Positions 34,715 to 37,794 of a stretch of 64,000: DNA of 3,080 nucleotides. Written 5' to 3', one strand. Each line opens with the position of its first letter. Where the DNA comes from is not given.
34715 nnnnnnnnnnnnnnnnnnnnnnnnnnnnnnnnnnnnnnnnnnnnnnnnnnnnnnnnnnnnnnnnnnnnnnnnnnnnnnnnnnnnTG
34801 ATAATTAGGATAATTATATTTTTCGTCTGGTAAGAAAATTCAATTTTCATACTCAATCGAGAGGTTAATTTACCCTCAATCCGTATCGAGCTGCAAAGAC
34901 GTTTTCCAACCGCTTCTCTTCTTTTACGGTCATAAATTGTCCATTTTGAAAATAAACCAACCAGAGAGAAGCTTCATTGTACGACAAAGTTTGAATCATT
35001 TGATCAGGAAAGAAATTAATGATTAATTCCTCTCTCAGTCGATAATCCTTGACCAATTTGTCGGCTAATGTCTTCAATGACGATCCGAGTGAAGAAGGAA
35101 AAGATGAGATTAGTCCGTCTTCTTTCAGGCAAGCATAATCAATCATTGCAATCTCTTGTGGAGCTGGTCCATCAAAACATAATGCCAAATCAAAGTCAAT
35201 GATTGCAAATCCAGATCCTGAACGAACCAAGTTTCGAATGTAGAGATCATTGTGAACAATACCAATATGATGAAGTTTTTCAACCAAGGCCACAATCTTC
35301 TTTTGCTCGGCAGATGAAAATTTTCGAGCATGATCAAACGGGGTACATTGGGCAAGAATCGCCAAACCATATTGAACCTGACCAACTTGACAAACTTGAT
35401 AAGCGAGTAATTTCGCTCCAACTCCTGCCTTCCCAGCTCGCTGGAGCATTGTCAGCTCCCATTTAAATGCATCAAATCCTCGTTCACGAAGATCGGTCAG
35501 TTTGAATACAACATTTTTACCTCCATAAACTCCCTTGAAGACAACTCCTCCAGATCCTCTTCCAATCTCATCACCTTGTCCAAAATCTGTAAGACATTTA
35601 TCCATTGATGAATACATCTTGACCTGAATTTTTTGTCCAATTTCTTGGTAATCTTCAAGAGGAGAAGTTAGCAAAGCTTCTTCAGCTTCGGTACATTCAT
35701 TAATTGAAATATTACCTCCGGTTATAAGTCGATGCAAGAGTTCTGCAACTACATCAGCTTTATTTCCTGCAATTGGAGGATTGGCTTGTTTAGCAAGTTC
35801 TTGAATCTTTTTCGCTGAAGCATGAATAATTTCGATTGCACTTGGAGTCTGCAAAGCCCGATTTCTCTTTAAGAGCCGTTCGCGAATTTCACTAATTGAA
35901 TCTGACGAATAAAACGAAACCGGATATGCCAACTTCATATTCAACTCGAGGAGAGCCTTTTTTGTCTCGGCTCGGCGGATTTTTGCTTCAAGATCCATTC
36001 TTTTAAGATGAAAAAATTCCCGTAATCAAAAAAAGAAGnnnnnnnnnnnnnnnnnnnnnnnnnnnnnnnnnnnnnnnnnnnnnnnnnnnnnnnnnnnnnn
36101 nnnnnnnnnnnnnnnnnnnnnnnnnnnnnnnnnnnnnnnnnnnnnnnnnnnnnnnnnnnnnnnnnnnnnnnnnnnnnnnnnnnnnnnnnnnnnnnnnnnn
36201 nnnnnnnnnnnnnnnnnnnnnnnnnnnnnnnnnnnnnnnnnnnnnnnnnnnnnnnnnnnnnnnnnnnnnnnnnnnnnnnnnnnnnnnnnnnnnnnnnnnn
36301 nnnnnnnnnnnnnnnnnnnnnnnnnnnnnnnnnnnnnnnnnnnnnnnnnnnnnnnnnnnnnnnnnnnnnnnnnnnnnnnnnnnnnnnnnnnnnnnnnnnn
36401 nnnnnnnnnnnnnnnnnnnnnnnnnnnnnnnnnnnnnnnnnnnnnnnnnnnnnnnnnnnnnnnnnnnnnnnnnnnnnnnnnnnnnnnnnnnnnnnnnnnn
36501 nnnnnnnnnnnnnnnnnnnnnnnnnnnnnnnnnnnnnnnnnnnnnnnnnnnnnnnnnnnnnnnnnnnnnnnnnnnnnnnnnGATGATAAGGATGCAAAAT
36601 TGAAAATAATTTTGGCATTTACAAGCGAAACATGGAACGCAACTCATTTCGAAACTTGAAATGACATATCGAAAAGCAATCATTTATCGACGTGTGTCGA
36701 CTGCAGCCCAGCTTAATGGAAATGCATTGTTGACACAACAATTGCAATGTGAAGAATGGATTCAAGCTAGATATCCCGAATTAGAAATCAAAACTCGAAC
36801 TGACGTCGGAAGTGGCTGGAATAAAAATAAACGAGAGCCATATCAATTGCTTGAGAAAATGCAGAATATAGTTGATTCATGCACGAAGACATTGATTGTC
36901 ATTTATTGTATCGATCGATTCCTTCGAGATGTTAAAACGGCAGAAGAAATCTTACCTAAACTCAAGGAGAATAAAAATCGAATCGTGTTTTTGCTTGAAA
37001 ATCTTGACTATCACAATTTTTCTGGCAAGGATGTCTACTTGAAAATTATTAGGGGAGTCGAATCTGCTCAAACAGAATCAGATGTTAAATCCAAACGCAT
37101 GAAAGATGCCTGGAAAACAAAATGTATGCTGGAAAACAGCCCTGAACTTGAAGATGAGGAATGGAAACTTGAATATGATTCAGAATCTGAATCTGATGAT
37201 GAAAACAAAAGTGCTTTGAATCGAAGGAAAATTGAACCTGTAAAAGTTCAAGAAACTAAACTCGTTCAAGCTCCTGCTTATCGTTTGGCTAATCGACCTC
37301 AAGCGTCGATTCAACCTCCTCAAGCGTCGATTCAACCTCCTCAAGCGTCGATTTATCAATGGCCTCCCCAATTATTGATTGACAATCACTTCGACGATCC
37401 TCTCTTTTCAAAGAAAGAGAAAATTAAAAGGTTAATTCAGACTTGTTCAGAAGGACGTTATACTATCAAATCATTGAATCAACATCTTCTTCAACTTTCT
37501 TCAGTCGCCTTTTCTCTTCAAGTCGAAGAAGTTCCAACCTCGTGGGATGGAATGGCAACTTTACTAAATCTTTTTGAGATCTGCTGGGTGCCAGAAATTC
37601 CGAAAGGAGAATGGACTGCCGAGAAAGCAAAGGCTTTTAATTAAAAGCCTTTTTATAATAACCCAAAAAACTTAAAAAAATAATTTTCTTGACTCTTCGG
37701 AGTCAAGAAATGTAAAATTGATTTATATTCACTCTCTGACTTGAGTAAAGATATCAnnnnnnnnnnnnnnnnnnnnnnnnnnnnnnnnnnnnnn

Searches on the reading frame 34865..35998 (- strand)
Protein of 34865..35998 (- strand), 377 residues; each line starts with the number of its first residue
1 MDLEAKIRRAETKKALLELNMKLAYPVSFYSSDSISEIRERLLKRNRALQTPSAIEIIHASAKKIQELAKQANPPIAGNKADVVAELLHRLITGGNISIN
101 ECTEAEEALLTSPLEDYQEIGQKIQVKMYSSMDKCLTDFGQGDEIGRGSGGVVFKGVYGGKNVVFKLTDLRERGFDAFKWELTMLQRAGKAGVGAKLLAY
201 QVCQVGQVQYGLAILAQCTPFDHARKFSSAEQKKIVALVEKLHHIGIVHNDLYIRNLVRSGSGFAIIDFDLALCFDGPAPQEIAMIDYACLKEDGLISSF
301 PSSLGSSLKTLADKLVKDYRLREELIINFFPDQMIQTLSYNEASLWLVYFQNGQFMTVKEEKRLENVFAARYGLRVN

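Call 14: search_protein_families(library=pfam, proteins=[window:34865-35998:-], max_evalue=0.01)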
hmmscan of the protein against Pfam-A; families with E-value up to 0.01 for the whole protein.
window:34865-35998:- (377 aa): 3 families
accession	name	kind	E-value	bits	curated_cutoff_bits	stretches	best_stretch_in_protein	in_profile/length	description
PF06293.20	Kdo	-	7e-05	22.8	21.3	1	193-270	90-167/207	Lipopolysaccharide kinase (Kdo/WaaP) family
PF00069.31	Pkinase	-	0.00029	20.7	31.7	1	142-275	4-148/263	Protein kinase domain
PF01636.29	APH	-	0.0061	16.8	23.2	0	243-273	166-198/239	Phosphotransferase enzyme family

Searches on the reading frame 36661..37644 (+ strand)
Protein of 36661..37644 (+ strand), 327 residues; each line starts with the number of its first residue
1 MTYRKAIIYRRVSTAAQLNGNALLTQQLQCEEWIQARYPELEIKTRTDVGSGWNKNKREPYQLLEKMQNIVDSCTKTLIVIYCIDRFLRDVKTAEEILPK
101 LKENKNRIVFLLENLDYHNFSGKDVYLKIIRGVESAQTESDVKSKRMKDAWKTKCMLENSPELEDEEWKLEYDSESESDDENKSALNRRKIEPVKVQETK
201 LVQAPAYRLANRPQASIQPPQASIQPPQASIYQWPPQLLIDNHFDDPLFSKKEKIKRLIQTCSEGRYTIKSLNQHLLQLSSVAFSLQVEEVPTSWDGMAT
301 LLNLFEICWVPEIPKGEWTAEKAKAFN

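Call 14: search_protein_families(library=pfam, proteins=[window:36661-37644:+], max_evalue=0.01)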
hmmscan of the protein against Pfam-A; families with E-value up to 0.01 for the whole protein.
window:36661-37644:+ (327 aa): 1 family
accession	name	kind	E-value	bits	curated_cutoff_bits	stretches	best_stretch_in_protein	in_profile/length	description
PF00239.26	Resolvase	-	1.4e-14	54.8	23.3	1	6-153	1-138/145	Resolvase, N terminal domain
